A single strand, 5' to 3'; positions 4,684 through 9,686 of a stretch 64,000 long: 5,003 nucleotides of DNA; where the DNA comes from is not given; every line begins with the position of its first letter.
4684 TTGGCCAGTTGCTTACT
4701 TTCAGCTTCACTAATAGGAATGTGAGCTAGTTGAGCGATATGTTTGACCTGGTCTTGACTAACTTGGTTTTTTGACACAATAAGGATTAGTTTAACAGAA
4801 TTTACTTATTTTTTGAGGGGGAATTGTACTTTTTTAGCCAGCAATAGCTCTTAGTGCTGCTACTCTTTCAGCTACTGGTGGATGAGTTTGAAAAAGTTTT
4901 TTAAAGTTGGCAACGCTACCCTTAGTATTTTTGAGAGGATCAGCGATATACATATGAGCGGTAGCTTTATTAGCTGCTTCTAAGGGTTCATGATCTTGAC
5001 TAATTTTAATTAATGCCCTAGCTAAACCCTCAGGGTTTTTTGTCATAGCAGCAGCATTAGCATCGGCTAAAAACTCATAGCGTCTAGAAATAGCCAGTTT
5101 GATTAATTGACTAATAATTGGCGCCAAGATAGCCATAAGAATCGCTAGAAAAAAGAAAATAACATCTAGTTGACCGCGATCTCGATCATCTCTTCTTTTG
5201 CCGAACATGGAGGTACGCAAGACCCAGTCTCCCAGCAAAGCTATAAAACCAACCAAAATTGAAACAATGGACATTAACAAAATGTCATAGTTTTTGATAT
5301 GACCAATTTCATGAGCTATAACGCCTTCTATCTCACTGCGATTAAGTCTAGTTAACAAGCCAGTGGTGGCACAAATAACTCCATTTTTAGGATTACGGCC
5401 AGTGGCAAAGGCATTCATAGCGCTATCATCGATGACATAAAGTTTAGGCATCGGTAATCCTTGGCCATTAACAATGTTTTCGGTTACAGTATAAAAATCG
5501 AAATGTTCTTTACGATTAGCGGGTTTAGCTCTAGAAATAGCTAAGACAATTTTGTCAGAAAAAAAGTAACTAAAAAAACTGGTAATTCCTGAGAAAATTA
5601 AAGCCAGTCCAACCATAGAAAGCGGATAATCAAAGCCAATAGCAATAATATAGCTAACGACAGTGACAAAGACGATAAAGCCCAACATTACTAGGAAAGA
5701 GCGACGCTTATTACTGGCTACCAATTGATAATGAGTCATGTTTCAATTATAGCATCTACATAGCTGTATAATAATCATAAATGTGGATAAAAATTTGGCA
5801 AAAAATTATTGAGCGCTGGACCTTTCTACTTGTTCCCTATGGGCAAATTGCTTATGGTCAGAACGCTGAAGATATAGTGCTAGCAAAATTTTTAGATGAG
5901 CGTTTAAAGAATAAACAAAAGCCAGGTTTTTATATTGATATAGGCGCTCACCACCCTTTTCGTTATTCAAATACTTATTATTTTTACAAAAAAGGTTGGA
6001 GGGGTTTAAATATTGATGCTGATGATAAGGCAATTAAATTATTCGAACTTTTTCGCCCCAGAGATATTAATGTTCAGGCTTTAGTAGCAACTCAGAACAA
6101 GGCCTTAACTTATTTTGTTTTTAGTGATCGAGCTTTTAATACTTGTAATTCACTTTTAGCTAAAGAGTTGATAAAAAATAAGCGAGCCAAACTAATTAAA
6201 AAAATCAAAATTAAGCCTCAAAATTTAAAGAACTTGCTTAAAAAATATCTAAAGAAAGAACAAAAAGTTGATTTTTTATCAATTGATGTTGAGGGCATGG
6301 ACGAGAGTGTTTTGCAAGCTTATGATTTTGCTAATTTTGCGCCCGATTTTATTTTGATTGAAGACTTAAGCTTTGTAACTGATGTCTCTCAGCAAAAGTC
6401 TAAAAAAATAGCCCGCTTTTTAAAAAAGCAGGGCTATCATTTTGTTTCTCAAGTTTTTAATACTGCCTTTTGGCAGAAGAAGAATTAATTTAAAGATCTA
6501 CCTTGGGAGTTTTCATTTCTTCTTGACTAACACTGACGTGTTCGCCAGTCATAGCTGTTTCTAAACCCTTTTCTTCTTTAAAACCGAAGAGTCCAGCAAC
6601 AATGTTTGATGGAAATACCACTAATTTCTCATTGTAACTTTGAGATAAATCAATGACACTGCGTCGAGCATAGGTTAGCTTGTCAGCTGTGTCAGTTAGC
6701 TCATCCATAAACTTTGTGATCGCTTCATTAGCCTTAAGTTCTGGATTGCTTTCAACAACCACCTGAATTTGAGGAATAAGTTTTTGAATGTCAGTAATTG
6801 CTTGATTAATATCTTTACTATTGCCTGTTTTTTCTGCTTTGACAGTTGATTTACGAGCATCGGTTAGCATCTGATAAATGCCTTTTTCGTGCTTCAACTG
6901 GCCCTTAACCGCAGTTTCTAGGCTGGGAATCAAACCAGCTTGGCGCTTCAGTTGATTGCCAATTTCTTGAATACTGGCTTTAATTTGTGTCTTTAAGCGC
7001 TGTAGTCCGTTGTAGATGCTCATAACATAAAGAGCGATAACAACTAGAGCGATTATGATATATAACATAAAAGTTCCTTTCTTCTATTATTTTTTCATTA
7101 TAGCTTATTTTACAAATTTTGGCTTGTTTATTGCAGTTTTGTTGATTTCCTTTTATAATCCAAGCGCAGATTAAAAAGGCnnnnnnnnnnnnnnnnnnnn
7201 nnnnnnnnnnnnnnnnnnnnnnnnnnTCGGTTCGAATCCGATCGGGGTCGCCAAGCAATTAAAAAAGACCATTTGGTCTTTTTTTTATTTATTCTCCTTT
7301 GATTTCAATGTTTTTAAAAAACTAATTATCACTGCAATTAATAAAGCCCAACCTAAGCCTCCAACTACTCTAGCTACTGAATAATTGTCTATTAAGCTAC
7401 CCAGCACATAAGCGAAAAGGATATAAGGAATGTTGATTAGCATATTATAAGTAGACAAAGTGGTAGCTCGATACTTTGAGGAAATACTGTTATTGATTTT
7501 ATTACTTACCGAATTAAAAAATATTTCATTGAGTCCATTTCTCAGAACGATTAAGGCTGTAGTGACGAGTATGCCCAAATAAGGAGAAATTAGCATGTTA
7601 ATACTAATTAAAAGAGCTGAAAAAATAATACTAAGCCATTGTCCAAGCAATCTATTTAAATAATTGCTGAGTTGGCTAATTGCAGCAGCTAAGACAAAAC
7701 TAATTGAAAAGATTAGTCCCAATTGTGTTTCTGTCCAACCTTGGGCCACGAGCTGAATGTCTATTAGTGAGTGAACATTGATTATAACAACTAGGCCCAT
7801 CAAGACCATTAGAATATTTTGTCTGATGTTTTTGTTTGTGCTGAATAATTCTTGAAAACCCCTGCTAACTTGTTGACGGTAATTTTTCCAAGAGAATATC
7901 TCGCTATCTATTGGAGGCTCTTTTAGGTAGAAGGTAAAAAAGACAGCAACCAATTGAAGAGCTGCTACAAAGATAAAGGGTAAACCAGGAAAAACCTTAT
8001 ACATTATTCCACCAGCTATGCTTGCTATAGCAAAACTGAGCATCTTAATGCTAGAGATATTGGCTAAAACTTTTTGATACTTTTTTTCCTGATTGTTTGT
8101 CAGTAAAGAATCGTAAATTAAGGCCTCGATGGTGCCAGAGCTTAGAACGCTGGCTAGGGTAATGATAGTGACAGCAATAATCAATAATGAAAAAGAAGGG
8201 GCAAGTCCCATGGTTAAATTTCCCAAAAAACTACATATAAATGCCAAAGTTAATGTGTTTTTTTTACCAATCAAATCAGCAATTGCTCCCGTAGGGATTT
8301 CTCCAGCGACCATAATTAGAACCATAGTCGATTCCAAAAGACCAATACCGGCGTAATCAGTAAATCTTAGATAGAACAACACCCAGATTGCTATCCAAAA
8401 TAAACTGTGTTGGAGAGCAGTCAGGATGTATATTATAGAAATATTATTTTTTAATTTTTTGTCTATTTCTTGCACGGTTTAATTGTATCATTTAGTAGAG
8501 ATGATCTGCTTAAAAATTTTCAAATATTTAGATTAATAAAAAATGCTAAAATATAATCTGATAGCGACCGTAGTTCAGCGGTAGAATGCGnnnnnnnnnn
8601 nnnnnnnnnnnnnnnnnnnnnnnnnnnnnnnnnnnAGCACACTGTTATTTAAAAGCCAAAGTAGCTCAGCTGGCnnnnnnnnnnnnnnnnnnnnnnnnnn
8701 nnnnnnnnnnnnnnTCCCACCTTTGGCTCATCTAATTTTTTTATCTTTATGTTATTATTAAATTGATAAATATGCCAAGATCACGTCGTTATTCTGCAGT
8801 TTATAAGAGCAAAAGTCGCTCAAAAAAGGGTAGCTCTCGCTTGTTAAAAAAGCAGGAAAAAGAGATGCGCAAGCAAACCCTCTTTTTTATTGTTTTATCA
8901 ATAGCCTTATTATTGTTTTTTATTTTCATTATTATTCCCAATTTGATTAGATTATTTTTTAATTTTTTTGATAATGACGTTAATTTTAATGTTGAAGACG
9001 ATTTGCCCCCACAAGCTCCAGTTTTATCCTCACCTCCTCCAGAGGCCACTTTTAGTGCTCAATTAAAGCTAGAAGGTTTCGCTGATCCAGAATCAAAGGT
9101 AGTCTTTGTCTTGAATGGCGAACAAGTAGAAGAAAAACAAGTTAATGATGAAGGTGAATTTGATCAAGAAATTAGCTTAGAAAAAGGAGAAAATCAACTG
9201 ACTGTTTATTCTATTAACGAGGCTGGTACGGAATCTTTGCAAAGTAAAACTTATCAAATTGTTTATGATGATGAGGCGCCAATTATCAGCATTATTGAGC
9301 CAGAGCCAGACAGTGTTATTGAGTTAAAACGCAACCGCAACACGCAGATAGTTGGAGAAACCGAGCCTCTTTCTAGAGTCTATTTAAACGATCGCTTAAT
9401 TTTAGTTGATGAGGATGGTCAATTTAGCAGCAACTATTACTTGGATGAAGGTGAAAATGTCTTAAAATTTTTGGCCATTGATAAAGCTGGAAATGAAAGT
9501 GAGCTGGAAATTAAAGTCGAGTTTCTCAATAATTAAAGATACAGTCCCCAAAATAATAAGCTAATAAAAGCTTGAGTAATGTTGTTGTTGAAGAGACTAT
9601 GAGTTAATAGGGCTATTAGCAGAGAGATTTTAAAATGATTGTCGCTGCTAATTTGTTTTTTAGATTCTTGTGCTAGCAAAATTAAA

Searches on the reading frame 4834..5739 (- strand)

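Call 40: search_protein_families(library=pfam, proteins=[window:4834-5739:-], max_evalue=0.001)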
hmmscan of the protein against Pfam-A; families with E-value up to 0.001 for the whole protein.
window:4834-5739:- (301 aa): 1 family
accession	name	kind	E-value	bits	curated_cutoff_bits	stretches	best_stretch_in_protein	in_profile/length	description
PF01435.24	Peptidase_M48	-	1e-33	117.2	20.3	1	85-299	10-185/186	Peptidase family M48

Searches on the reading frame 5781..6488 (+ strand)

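Call 40: search_protein_families(library=pfam, proteins=[window:5781-6488:+], max_evalue=0.001)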
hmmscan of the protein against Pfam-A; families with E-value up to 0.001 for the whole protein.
window:5781-6488:+ (235 aa): 1 family
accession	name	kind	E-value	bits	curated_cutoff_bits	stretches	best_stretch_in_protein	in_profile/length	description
PF05050.19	Methyltransf_21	-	7.5e-16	59.2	22.7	1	53-221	1-173/173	Methyltransferase FkbM domain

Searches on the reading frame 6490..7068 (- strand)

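Call 40: search_protein_families(library=pfam, proteins=[window:6490-7068:-], max_evalue=0.001)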
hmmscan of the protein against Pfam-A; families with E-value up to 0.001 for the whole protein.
window:6490-7068:- (192 aa): 2 families
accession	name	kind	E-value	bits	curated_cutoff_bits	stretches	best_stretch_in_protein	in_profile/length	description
PF04011.17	LemA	-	2.1e-32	112.4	26.2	1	33-177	2-144/149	LemA family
PF12205.13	GIT1_C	-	0.00021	22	25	1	62-134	13-74/110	G protein-coupled receptor kinase-interacting protein 1 C term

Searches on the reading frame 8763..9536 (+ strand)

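Call 40: search_protein_families(library=pfam, proteins=[window:8763-9536:+], max_evalue=0.001)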
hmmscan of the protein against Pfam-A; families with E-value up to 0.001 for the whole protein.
window:8763-9536:+ (257 aa): 4 families
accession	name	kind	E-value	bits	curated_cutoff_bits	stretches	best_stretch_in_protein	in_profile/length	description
PF09136.16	Glucodextran_B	-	4e-17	62.3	27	2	95-163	13-78/83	Glucodextranase, domain B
PF17936.7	Big_6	-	7.5e-10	39.4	27.6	1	100-162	14-78/83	Bacterial Ig domain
PF19077.6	Big_13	-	5.8e-05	23.9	27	0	110-166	38-98/102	Bacterial Ig-like domain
PF12733.13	Cadherin-like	-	0.00018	22.3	24.2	0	113-166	40-84/89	Cadherin-like beta sandwich domain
